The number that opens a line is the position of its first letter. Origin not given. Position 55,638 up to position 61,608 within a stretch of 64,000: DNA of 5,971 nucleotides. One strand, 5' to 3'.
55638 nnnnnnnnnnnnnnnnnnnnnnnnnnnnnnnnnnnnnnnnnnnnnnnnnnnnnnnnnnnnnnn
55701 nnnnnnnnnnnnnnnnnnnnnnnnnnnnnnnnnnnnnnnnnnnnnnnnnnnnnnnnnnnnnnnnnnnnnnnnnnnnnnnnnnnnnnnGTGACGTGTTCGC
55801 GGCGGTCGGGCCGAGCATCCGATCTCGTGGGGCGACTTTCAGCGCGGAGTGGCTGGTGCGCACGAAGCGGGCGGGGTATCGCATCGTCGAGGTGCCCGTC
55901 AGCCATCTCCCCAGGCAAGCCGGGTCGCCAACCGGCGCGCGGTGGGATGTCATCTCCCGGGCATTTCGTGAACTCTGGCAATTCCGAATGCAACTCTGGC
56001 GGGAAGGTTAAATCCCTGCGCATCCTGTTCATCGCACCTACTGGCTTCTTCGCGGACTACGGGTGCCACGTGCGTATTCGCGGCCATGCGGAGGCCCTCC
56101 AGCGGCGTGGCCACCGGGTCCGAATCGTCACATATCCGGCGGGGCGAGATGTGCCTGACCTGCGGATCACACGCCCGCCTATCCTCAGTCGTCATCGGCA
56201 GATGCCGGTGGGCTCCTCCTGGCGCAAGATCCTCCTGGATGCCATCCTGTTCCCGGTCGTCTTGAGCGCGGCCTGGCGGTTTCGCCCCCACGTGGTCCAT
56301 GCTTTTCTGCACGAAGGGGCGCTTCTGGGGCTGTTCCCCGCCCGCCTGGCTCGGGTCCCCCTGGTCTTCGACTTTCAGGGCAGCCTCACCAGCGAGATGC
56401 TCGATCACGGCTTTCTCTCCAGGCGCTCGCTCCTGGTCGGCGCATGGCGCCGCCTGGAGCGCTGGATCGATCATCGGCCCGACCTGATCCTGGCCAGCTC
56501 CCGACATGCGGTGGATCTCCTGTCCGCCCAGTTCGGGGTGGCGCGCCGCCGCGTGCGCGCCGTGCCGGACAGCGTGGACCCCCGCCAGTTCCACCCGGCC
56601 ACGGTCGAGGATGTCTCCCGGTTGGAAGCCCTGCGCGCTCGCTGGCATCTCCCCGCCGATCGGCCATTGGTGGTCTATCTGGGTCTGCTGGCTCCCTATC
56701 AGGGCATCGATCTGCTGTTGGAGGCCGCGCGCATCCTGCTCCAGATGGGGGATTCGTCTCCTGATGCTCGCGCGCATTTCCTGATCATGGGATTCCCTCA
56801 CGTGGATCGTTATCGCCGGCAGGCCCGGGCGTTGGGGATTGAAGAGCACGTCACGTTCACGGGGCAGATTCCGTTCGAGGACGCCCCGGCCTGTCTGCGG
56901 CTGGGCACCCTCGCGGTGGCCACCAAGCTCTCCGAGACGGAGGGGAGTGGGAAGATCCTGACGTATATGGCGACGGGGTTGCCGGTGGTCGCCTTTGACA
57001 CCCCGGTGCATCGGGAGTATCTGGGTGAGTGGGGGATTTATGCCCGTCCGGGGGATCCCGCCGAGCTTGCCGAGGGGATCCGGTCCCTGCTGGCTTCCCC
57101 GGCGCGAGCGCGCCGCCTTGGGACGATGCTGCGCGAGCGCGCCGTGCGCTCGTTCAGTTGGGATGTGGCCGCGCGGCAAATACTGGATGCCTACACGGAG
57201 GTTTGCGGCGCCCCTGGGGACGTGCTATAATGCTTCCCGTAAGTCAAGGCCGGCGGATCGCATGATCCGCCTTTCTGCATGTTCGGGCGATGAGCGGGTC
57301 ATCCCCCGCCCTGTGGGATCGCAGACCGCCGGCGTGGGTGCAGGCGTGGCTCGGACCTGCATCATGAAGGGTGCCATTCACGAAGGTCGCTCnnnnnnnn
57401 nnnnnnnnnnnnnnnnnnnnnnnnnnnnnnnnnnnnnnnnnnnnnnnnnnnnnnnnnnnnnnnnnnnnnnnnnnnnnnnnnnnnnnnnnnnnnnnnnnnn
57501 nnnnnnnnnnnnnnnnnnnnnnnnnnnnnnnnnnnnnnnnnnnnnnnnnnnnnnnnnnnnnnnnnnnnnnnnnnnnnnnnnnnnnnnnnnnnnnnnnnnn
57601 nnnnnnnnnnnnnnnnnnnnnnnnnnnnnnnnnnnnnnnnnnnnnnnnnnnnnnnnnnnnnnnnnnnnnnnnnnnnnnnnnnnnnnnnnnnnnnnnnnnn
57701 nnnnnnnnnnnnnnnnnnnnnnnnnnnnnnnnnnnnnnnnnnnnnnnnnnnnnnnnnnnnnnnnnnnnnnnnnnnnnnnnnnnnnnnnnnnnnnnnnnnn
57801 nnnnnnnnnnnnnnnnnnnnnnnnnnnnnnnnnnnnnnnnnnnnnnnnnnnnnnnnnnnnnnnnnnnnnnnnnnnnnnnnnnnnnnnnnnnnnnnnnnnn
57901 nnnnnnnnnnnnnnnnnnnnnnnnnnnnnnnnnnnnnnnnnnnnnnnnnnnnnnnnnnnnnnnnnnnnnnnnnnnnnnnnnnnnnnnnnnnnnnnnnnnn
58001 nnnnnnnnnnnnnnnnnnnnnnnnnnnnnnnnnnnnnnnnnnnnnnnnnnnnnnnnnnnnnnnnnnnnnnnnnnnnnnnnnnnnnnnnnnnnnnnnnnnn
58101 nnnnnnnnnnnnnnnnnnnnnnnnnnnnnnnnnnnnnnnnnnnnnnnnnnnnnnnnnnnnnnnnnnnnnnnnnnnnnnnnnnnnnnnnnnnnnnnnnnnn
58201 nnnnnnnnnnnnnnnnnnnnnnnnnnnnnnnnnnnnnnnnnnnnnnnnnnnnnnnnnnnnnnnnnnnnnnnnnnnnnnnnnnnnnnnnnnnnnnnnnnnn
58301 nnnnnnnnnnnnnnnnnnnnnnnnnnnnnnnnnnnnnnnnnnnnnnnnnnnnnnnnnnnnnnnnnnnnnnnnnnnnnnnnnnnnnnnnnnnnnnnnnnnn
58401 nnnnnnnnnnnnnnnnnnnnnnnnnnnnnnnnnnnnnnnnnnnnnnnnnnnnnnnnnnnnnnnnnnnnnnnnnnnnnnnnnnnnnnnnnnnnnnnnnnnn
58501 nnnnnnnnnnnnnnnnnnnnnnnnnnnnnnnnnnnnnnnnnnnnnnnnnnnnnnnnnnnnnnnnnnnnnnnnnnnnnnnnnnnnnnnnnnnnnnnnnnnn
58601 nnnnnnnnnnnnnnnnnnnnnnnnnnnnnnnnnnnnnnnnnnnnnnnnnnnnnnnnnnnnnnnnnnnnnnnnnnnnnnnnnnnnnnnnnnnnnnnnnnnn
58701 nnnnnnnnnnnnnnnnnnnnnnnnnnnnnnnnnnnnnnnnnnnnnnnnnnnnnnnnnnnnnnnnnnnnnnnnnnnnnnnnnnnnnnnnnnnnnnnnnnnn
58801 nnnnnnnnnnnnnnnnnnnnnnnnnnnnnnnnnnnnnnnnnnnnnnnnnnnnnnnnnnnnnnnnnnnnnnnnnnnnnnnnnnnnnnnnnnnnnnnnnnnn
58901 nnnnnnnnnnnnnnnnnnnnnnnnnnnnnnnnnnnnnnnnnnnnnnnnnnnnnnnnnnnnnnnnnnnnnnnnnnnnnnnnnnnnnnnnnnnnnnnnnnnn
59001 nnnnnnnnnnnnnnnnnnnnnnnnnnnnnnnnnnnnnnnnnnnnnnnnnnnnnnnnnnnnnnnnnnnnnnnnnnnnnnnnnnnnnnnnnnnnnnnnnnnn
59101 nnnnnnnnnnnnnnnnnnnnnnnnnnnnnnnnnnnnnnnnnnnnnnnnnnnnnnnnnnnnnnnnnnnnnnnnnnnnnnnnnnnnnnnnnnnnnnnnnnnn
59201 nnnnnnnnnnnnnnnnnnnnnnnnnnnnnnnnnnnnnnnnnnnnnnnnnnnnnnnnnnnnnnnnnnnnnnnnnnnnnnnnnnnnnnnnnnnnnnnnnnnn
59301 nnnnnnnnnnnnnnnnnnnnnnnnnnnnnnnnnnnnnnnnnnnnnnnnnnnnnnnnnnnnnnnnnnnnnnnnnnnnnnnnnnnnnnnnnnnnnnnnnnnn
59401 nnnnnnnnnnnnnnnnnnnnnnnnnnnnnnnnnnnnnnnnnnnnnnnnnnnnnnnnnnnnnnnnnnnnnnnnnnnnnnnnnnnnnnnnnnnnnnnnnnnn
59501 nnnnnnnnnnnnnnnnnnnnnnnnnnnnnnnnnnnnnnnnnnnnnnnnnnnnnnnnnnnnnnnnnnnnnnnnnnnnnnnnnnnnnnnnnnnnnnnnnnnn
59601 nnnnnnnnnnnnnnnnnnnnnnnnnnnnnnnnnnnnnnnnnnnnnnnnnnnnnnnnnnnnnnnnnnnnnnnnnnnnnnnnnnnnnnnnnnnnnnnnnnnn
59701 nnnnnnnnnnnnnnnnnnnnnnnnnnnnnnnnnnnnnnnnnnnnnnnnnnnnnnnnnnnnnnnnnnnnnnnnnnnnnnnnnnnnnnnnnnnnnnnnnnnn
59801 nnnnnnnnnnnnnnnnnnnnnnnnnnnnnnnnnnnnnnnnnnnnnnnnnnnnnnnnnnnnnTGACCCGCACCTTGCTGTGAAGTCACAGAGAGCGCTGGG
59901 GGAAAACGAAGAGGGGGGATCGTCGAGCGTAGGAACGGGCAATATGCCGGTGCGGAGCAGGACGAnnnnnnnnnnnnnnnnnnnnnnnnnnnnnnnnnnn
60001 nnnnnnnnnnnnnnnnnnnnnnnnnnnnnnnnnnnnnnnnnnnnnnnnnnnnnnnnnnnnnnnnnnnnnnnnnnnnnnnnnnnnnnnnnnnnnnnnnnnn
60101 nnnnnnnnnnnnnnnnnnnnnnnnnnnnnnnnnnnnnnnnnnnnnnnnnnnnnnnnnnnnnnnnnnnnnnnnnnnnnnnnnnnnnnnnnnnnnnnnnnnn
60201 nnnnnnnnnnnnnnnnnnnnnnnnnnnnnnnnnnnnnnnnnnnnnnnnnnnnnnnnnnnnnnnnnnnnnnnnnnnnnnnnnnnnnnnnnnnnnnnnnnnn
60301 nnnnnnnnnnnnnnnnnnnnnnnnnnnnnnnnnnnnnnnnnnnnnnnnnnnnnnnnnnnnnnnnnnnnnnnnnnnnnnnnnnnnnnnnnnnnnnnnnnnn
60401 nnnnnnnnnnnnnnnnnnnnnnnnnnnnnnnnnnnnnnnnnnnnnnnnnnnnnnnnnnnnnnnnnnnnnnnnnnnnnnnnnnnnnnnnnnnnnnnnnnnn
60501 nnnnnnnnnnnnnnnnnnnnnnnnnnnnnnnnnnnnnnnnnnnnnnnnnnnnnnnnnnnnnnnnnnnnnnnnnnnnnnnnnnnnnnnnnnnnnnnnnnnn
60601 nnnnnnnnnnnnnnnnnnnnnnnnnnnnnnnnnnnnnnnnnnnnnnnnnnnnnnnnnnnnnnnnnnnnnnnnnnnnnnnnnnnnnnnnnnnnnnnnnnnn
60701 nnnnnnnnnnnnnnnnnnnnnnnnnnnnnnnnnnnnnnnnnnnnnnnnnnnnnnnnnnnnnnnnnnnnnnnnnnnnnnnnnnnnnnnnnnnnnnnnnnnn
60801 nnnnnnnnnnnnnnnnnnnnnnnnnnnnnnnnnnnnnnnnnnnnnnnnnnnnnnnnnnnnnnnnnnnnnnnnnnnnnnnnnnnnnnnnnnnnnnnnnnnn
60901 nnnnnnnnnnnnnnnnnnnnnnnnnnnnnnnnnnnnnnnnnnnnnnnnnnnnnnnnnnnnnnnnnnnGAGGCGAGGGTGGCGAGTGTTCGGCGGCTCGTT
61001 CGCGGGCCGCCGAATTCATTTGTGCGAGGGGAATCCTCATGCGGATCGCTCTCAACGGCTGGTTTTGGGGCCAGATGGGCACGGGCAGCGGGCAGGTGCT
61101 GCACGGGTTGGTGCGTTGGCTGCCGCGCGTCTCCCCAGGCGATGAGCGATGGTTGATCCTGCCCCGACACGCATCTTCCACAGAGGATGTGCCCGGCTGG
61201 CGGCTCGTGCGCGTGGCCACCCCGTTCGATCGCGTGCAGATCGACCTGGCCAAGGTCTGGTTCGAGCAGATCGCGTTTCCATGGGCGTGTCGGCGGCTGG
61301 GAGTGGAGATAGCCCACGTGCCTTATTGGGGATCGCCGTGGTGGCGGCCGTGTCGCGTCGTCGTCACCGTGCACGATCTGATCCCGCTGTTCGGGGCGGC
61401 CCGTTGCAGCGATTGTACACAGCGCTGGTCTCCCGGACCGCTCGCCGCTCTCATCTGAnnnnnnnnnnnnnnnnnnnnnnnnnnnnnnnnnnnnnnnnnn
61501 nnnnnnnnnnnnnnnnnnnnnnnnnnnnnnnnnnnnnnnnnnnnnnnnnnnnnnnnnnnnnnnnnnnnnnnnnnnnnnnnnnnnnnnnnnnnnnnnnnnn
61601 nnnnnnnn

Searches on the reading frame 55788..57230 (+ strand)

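Call 12: search_protein_families(library=pfam, proteins=[window:55788-57230:+])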
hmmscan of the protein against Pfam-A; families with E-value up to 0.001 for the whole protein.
window:55788-57230:+ (480 aa): 5 families
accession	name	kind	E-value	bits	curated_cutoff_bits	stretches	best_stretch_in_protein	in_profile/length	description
PF13692.12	Glyco_trans_1_4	-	6.7e-24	85.2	27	1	292-436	1-141/142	Glycosyl transferases group 1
PF00534.26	Glycos_transf_1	-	7.3e-23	81.4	26.4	1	282-446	5-167/172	Glycosyl transferases group 1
PF13579.12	Glyco_trans_4_4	-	9.3e-19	68.7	29.7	1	92-260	2-156/158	Glycosyl transferase 4-like domain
PF13439.12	Glyco_transf_4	-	3.9e-15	56.7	28.5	1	96-266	7-169/170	Glycosyltransferase Family 4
PF13524.12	Glyco_trans_1_2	-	8.3e-07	29.5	25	1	330-467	16-144/144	Glycosyl transferase-like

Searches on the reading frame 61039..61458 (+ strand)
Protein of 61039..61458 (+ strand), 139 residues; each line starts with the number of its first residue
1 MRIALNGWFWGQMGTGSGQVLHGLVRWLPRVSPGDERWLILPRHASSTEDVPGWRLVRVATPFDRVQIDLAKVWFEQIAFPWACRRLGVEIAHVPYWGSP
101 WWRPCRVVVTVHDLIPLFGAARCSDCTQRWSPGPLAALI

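Call 12: search_protein_families(library=pfam, proteins=[window:61039-61458:+])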
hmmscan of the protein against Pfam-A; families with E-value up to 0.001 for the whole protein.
window:61039-61458:+ (139 aa): 1 family
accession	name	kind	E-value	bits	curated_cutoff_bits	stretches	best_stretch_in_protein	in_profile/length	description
PF13439.12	Glyco_transf_4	-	0.00041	20.9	28.5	1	16-116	3-108/170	Glycosyltransferase Family 4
